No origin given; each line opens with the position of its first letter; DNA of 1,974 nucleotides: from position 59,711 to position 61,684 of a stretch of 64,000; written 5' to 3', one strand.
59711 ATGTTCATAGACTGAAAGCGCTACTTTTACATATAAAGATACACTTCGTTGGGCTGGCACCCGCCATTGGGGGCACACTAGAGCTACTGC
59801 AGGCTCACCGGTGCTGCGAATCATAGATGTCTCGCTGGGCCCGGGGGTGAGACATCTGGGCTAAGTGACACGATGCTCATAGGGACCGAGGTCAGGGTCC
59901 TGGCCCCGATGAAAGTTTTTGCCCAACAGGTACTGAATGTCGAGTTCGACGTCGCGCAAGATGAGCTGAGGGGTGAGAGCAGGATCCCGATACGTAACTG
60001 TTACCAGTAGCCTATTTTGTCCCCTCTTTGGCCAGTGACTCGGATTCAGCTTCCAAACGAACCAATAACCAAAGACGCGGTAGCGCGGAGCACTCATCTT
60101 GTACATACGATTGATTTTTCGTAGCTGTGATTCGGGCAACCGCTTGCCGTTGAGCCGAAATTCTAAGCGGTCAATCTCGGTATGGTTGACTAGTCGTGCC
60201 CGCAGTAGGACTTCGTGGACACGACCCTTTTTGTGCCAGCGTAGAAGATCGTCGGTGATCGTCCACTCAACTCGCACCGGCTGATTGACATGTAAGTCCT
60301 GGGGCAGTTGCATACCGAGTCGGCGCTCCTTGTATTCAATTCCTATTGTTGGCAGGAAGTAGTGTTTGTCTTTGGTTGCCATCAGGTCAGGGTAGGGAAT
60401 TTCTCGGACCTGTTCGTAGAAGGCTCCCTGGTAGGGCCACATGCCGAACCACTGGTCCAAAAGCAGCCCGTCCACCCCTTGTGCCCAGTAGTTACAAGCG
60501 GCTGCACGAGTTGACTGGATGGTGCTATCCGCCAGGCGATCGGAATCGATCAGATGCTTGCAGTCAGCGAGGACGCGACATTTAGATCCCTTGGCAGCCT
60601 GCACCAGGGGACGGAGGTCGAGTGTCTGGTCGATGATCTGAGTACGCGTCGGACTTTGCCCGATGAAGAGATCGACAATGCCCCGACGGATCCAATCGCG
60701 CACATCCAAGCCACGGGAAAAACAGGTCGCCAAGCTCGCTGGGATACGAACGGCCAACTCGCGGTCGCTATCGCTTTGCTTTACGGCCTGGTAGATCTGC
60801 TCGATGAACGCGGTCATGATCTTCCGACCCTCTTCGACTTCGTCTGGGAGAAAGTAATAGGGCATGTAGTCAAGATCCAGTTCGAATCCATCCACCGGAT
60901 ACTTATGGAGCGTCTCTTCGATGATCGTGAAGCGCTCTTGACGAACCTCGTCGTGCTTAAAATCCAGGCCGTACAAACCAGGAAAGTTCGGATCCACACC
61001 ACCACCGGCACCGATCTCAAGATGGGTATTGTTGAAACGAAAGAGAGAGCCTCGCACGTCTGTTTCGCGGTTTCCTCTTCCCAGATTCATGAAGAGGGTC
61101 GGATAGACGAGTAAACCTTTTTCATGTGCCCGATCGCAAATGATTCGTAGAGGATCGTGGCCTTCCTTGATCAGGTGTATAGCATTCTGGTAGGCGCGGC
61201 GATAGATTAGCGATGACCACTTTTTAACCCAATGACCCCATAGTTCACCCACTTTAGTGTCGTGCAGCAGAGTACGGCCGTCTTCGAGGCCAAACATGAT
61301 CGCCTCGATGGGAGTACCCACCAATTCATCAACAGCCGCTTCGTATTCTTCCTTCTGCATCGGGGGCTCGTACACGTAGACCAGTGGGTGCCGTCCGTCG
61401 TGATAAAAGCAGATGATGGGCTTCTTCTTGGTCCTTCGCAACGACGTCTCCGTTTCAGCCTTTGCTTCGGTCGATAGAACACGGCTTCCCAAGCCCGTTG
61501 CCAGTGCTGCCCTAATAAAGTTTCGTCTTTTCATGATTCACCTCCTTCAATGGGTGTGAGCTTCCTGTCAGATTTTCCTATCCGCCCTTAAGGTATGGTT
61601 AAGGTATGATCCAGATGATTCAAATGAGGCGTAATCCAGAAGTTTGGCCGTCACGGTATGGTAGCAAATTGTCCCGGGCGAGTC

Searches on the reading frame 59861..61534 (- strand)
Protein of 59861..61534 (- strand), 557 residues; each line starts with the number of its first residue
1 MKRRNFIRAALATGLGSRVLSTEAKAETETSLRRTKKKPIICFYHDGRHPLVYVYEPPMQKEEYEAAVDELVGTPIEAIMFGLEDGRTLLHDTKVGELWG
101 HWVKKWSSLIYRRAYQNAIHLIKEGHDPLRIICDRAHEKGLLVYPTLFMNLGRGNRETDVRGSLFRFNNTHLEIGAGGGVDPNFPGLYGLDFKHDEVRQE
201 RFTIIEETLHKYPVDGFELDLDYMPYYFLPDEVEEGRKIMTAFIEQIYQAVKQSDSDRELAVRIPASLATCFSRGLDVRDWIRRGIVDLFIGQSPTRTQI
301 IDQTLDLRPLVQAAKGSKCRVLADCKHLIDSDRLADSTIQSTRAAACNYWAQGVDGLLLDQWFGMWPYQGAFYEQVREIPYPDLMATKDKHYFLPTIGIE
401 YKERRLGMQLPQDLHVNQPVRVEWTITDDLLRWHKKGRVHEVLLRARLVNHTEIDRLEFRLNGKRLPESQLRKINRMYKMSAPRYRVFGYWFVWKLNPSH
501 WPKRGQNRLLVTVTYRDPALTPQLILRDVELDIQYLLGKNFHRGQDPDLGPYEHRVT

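Call 6: search_protein_families(library=pfam, proteins=[window:59861-61534:-], max_evalue=0.01)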
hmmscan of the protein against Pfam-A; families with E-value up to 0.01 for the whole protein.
window:59861-61534:- (557 aa): 1 family
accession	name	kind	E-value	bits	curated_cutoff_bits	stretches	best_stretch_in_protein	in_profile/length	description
PF02638.21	GHL10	-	8e-07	28.9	27.9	1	112-226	55-166/311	Glycosyl hydrolase-like 10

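Call 14: find_homologous_proteins(query=window:59861-61534:-)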
Query window:59861-61534:- (557 aa): 635 proteins with E <= 0.001 among 8000 candidates; the best 120 are listed.
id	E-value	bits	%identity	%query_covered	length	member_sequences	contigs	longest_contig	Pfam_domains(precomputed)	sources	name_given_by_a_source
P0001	0.0e+0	1308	100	100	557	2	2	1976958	PF02638.22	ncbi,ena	-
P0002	1.5e-246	838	66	99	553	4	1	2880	-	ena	-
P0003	2.3e-243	827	63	99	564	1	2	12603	-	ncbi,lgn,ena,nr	ncbi:MAG: hypothetical protein EXQ58_07095 [Acidobacteria bacterium]|nr:hypothetical protein [Acidob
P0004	1.3e-240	818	63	99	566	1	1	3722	PF02638.22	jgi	jgi:hypothetical protein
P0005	5.8e-239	813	63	99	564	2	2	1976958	PF02638.22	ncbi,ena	-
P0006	9.1e-239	812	63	99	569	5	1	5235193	PF02638.22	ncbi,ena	-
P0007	2.3e-238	811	62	99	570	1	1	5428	PF02638.22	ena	-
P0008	3.9e-237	807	62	99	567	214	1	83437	-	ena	-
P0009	1.6e-236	805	63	99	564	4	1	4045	-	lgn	-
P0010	4.0e-235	800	63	99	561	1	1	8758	PF02638.22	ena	-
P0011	6.8e-235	799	65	92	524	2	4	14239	PF02638.22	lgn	-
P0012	7.0e-235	799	63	99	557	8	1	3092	PF02638.22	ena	-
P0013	2.3e-234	798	66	92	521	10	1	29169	PF02638.22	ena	-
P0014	4.0e-233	794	60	99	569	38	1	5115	PF02638.22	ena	-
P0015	5.4e-233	793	62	100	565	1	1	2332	PF02638.22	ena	-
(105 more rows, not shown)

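Call 15: find_encoding_contigs(protein=P0001, flank=10000, max_places=3)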
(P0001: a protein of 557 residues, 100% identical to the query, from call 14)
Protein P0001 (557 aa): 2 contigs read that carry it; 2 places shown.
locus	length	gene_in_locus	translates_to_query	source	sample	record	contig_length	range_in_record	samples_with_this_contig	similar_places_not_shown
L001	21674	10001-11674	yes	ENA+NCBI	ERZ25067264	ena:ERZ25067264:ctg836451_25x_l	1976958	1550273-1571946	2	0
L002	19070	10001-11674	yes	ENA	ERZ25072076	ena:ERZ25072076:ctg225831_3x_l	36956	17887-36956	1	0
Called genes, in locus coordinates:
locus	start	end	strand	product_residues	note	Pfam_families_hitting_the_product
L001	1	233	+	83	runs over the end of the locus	-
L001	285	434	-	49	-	-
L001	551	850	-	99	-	PF13610:DDE_Tnp_IS240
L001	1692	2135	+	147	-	-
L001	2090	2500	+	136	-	PF06790:UPF0259 (weak)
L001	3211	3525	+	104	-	-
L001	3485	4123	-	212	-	-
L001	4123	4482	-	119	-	-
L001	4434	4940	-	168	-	PF02366:PMT (weak)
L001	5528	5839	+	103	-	-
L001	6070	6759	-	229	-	PF00208:ELFV_dehydrog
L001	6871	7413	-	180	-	PF02812:ELFV_dehydrog_N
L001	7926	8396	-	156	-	-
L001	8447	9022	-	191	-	PF00296:Bac_luciferase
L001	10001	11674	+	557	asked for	PF02638:GHL10 (faint)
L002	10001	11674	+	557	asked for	PF02638:GHL10 (faint)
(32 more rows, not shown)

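Call 16: find_encoding_contigs(protein=P0005, flank=10000, max_places=3)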
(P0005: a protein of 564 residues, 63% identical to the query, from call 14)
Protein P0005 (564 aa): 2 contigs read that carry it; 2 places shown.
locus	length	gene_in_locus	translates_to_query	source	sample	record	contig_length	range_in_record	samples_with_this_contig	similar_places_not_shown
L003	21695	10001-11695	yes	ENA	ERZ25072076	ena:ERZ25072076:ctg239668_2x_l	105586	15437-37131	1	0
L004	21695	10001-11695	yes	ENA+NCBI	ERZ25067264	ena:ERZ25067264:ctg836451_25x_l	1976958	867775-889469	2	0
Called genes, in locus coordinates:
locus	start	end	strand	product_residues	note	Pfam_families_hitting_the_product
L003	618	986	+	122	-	PF12762:DDE_Tnp_IS1595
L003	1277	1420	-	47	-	-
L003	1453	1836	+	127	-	-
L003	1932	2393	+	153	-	-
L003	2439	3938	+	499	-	-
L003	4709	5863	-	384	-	PF09861:Lar_N, PF21113:LarA_C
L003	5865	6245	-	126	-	PF09861:Lar_N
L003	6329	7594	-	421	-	PF01266:DAO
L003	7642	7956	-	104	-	PF11138:DUF2911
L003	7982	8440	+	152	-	-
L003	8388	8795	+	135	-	-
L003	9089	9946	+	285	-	-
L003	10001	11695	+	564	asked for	PF02638:GHL10 (faint)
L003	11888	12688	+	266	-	PF01557:FAA_hydrolase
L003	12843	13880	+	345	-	PF08240:ADH_N, PF16912:Glu_dehyd_C (weak), PF00107:ADH_zinc_N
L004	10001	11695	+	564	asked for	PF02638:GHL10 (faint)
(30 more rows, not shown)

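Call 27: search_protein_families(library=ncbifam, proteins=[window:59861-61534:-], max_evalue=0.01)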
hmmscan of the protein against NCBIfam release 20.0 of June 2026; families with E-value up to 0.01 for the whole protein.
window:59861-61534:- (557 aa): 0 families

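Call 30: find_related_loci(query=A2, collection=metagenome_contigs, flank=10000)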
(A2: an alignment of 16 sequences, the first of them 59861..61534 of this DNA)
Query A2 (557 aa) in metagenome_contigs; peptide patterns used: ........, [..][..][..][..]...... (x = any residue, [..] = any of these).
249 stretches matched a pattern; 159 encode a relative of the query (tblastn E <= 1e-3); the best 80 are kept; 80 distinct loci.
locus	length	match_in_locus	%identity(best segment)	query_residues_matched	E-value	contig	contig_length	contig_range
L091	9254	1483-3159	62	1-550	0e+0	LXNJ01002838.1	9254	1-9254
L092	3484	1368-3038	63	1-554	0e+0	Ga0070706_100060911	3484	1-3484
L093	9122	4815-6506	59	1-553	0e+0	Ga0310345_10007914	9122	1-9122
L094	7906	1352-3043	60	1-553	0e+0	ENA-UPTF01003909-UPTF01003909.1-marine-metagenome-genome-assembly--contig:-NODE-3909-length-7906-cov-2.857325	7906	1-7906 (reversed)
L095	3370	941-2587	63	1-550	0e+0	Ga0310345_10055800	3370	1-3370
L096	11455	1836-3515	62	1-553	0e+0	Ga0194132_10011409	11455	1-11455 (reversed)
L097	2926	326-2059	60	1-556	0e+0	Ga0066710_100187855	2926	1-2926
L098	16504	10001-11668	61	1-553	0e+0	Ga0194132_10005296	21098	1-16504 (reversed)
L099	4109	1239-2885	60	4-555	0e+0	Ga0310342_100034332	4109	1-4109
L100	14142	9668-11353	59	4-555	0e+0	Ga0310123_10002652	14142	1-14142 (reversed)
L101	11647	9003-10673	59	3-553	0e+0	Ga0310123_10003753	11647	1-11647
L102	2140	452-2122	58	3-553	0e+0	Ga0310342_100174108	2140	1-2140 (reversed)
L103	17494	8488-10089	60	24-553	0e+0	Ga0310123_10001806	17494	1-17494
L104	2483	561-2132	61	33-551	0e+0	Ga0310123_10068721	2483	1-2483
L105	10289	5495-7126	58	11-553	0e+0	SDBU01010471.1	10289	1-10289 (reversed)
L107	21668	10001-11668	57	1-551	0e+0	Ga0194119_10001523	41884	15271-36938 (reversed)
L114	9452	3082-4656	59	34-553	0e+0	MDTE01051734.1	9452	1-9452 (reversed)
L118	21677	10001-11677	57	1-553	0e+0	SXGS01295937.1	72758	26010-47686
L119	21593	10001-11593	57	29-554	0e+0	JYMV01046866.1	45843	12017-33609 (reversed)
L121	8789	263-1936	57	1-553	0e+0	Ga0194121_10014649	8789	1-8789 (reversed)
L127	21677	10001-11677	56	3-553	0e+0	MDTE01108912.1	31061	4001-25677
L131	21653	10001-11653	55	1-552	0e+0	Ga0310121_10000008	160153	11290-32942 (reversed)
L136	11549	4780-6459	55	1-556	0e+0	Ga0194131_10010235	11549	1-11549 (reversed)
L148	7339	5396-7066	54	1-552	0e+0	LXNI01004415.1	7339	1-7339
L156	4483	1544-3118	54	37-556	0e+0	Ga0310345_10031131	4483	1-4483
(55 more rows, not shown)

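Call 33: search_protein_families(library=pfam, proteins=[L105:1398-2594:-, L148:1194-2441:-, L131:11739-12428:-, L119:14672-15751:-, L114:1956-3074:+, L101:2912-4294:-, L121:4853-8239:-, L127:19341-20849:-, L136:6635-7657:-, L156:3178-3996:+], max_evalue=0.0001)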
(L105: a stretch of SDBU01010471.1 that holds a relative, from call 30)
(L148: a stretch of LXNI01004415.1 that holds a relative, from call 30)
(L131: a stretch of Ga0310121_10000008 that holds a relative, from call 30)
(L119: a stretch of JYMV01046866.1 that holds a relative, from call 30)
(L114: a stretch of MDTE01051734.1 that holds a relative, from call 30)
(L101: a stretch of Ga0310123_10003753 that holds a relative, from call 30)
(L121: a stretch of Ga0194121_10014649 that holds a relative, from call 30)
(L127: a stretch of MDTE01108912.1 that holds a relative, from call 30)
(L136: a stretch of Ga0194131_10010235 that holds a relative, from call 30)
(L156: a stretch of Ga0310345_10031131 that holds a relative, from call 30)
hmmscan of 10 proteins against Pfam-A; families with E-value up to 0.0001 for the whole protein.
L105:1398-2594:- (399 aa): 1 family
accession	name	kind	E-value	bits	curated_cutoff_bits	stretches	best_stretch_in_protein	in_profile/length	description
PF01408.29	GFO_IDH_MocA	-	2.3e-23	83.6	24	1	29-145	2-118/120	Oxidoreductase family, NAD-binding Rossmann fold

L148:1194-2441:- (416 aa): 2 families
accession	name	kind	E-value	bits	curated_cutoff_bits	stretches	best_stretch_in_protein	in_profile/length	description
PF13378.12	MR_MLE_C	-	1.6e-55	188.6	29.4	1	162-392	2-219/219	Enolase C-terminal domain-like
PF02746.21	MR_MLE_N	-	8.9e-23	81.2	22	1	36-141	15-117/117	Mandelate racemase / muconate lactonizing enzyme, N-terminal domain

L131:11739-12428:- (230 aa): 0 families

L119:14672-15751:- (360 aa): 3 families
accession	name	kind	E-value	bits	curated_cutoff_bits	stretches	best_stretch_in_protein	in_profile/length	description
PF00107.32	ADH_zinc_N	-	9.6e-21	74.5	31.8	1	176-288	1-110/129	Zinc-binding dehydrogenase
PF13602.12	ADH_zinc_N_2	-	2.7e-07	32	27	1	210-345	2-125/134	Zinc-binding dehydrogenase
PF08240.17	ADH_N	-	3.1e-05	24.6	23.5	1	79-135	21-79/104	Alcohol dehydrogenase GroES-like domain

L114:1956-3074:+ (373 aa): 4 families
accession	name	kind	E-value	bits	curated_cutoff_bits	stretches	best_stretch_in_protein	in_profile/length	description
PF01408.29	GFO_IDH_MocA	-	2.7e-16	60.8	24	1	10-127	1-118/120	Oxidoreductase family, NAD-binding Rossmann fold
PF21252.2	Glyco_hydro_109_C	-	6.3e-16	58.7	27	1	140-290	3-185/187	Glycosyl hydrolase 109, C-terminal domain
PF22725.1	GFO_IDH_MocA_C3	-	2.8e-08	34.2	27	1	140-266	4-123/124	GFO/IDH/MocA C-terminal domain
PF02894.22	GFO_IDH_MocA_C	-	4.3e-08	33.7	22.9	1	141-364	1-216/218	Oxidoreductase family, C-terminal alpha/beta domain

L101:2912-4294:- (461 aa): 0 families

L121:4853-8239:- (1129 aa): 3 families
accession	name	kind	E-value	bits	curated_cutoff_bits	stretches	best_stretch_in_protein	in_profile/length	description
PF25183.1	OMP_b-brl_4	-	5.6e-141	472.1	30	1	232-1083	2-819/838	Outer membrane beta barrel domain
PF13620.12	CarboxypepD_reg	-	3.6e-15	56.5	32.3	1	36-115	2-81/82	Carboxypeptidase regulatory-like domain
PF00593.30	TonB_dep_Rec_b-barrel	-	1.5e-08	35.4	27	1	504-810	44-291/436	TonB dependent receptor-like, beta-barrel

L127:19341-20849:- (503 aa): 1 family
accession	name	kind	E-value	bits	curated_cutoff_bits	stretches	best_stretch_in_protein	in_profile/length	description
PF07394.17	DUF1501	-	2.8e-152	507.8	27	1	80-502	2-390/390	Protein of unknown function (DUF1501)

L136:6635-7657:- (341 aa): 2 families
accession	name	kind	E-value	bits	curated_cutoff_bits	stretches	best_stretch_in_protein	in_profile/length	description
PF02826.25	2-Hacid_dh_C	-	4.7e-58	195.9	25.1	1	125-302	2-178/178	D-isomer specific 2-hydroxyacid dehydrogenase, NAD binding domain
PF00389.36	2-Hacid_dh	-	1.5e-20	73.7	24.6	1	52-334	31-134/134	D-isomer specific 2-hydroxyacid dehydrogenase, catalytic domain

L156:3178-3996:+ (273 aa): 4 families
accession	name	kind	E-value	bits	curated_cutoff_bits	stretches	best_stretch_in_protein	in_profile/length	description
PF13561.12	adh_short_C2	-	1.6e-59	201.8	27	1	19-271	1-236/236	Enoyl-(Acyl carrier protein) reductase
PF00106.31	adh_short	-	1.9e-57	194.4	26.6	1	13-205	1-190/195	short chain dehydrogenase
PF08659.16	KR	-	3.1e-11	43.9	22.6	1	15-166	3-151/180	KR domain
PF01370.27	Epimerase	-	3.6e-07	30.3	20.9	1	15-183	1-161/240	NAD dependent epimerase/dehydratase family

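Call 36: search_solved_structures(query=A2, max_evalue=1, show_alignments=1)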
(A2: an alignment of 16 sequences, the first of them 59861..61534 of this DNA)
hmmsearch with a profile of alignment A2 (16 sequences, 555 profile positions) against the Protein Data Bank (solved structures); distinct sequences matched with E-value up to 1: 2.
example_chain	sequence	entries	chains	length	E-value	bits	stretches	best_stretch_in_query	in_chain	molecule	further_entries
6rzd_A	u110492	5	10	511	4.6e-21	78.3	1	55-385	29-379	exosialidase from uncultured bacterium pG7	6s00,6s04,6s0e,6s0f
8k1a_A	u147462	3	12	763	0.23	13.3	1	161-243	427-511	Alpha-galactosidase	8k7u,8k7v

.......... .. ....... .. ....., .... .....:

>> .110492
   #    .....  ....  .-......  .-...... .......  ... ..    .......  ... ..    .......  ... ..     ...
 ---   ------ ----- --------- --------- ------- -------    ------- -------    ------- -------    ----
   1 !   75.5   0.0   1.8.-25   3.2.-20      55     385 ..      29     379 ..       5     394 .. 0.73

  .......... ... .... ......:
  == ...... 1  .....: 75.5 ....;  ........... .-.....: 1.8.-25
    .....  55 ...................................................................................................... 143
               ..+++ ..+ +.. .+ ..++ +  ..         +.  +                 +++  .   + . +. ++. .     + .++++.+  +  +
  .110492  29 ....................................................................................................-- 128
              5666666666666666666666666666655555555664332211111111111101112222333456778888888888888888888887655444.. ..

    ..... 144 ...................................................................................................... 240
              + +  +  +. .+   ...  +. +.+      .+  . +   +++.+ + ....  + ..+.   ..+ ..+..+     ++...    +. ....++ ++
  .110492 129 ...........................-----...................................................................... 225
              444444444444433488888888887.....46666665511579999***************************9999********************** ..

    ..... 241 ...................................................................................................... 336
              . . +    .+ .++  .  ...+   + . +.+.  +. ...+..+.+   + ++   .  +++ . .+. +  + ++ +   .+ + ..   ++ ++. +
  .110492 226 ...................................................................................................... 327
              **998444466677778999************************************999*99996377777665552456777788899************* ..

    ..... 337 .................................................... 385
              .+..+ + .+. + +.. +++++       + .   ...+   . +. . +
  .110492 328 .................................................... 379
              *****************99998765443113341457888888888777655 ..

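Call 41: search_solved_structures(query=window:59861-61534:-, max_evalue=1, show_alignments=1)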
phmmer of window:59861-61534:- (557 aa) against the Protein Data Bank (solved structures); distinct sequences matched with E-value up to 1: 3.
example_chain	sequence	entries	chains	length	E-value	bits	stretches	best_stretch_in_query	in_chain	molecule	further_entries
6rzd_A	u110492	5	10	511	6.6e-12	48.2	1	190-359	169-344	exosialidase from uncultured bacterium pG7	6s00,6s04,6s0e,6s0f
3jwp_A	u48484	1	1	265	0.34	12.8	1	319-397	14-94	Transcriptional regulatory protein sir2 homologue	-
3u31_A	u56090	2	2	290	0.37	12.7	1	319-397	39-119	Transcriptional regulatory protein sir2 homologue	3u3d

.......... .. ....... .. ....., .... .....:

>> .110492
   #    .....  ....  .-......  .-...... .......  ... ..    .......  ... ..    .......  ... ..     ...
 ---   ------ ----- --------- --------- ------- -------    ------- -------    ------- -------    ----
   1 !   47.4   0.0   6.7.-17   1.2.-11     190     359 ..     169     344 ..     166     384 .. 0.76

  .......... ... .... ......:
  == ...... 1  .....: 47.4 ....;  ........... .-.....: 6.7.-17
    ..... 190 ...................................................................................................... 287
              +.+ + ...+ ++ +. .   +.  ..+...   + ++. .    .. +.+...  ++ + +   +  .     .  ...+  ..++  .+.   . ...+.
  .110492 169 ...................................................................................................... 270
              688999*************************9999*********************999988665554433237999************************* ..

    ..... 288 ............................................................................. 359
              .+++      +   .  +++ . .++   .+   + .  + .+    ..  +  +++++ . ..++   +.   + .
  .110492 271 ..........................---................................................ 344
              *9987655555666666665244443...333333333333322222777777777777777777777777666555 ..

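Call 47: predict_structure(alignment_id=A2)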
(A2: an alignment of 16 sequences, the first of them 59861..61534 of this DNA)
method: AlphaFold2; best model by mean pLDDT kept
length: 557 residues; sequences in the alignment: 16
mean_pLDDT: 68.9   pTM: 0.63
mean pLDDT of the five models: 68.9, 68.4, 65.8, 64.8, 62.9
residues with pLDDT >= 90: 125; 70-90: 179; 50-70: 116; < 50: 137
segments of 3 or more residues with pLDDT < 50: 1-36, 48-57, 86-110, 331-333, 364-371, 393-408, 474-488, 537-557
pLDDT, mean of each block of 10 residues (from residue 1): 36 29 30 50 66 48 73 81 55 31 38 59 76 88 87 56 69 68 65 89 88 91 81 93 98 96 92 93 97 69 84 95 78 56 80 89 49 62 60 41 37 85 81 76 77 80 86 42 39 83 89 82 72 56 42 33
secondary structure, 60 per line:
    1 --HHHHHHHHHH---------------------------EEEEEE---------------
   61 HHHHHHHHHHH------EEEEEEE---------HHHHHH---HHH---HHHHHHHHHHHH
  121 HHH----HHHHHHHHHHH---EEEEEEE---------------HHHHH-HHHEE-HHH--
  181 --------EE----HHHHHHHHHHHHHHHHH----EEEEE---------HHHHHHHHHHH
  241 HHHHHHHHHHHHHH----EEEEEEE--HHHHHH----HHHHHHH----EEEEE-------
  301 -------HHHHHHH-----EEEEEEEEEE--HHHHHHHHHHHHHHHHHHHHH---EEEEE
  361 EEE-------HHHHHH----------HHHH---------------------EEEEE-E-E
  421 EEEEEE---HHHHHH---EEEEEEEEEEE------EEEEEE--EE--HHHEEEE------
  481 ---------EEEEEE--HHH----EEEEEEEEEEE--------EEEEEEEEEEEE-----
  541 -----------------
elements in order: H3-12 E40-45 H61-71 E78-84 H94-99 H109-123 H128-138 E142-148 H164-168 H195-211 E216-220 H230-254 E259-265 H268-273 H278-284 E289-293 H308-314 E320-329 H332-352 E356-363 H371-376 H387-390 E412-416 E420-426 H430-435 E439-449 E456-461 E471-474 E490-495 E505-515 E524-535

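Call 51: fold_search(model_id=the predicted structure, library=pdb)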
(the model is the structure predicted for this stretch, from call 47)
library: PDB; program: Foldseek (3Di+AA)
matches with E <= 10: 1675; with E <= 0.001: 607
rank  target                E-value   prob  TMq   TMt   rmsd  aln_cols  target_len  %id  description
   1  6s04_B                7.8e-29  1.00  0.52  0.57  12.4       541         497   19  Crystal structure of an inverting family GH156 exosialidase from uncultured bacterium pG7 in complex with N-glycolylne (released 2019-11-06)
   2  6rzd_A                3.3e-28  1.00  0.53  0.59  12.2       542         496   19  Crystal structure of an inverting family GH156 exosialidase from uncultured bacterium pG7 (released 2019-11-06)
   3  6s00_A                4.2e-28  1.00  0.52  0.58  12.4       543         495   18  Crystal structure of an inverting family GH156 exosialidase from uncultured bacterium pG7 in complex with N-acetylneur (released 2019-11-06)
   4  5oq2_B                6.9e-15  1.00  0.42  0.62   5.7       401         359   14  Se-SAD structure of the functional region of Cwp19 from Clostridium difficile (released 2017-11-01)
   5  5oq3                  1.5e-14  1.00  0.43  0.63   6.0       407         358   14  High resolution structure of the functional region of Cwp19 from Clostridium difficile (released 2017-11-01)
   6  5oq2_A                1.8e-13  1.00  0.45  0.66   5.3       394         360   13  Se-SAD structure of the functional region of Cwp19 from Clostridium difficile (released 2017-11-01)
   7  3wnk                  8.3e-11  1.00  0.38  0.30  12.9       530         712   10  Crystal Structure of Bacillus circulans T-3040 cycloisomaltooligosaccharide glucanotransferase (released 2014-02-05)
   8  3wno_A                1.0e-10  1.00  0.34  0.28  14.0       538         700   12  D308A mutant of Bacillus circulans T-3040 cycloisomaltooligosaccharide glucanotransferase complexed with cycloisomalto (released 2014-02-05)
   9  3wnp_A                2.5e-10  1.00  0.33  0.28  14.0       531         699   11  D308A, F268V, D469Y, A513V, and Y515S quintuple mutant of Bacillus circulans T-3040 cycloisomaltooligosaccharide gluca (released 2014-02-05)
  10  3wnn_B                4.2e-10  1.00  0.37  0.31  12.9       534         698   11  D308A mutant of Bacillus circulans T-3040 cycloisomaltooligosaccharide glucanotransferase complexed with isomaltooctao (released 2014-02-05)
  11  3wnl_A                5.6e-10  1.00  0.33  0.27  14.1       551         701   11  D308A mutant of Bacillus circulans T-3040 cycloisomaltooligosaccharide glucanotransferase complexed with isomaltohexao (released 2014-02-05)
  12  8zqa_G                1.2e-09  1.00  0.33  0.31  18.1       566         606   13  Crystal structure of 1,4-alpha-glucan branching protein from Rhodothermus profundi (released 2024-10-02)
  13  8zqa_F                1.2e-09  1.00  0.30  0.29  19.3       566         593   12  Crystal structure of 1,4-alpha-glucan branching protein from Rhodothermus profundi (released 2024-10-02)
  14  8iu8                  1.4e-09  1.00  0.35  0.36  19.4       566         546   12  Crystal structure of GH66 endodextranase from Flavobacterium johnsoniae (released 2023-06-14)
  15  8zqa_E                1.5e-09  1.00  0.36  0.33  17.8       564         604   12  Crystal structure of 1,4-alpha-glucan branching protein from Rhodothermus profundi (released 2024-10-02)
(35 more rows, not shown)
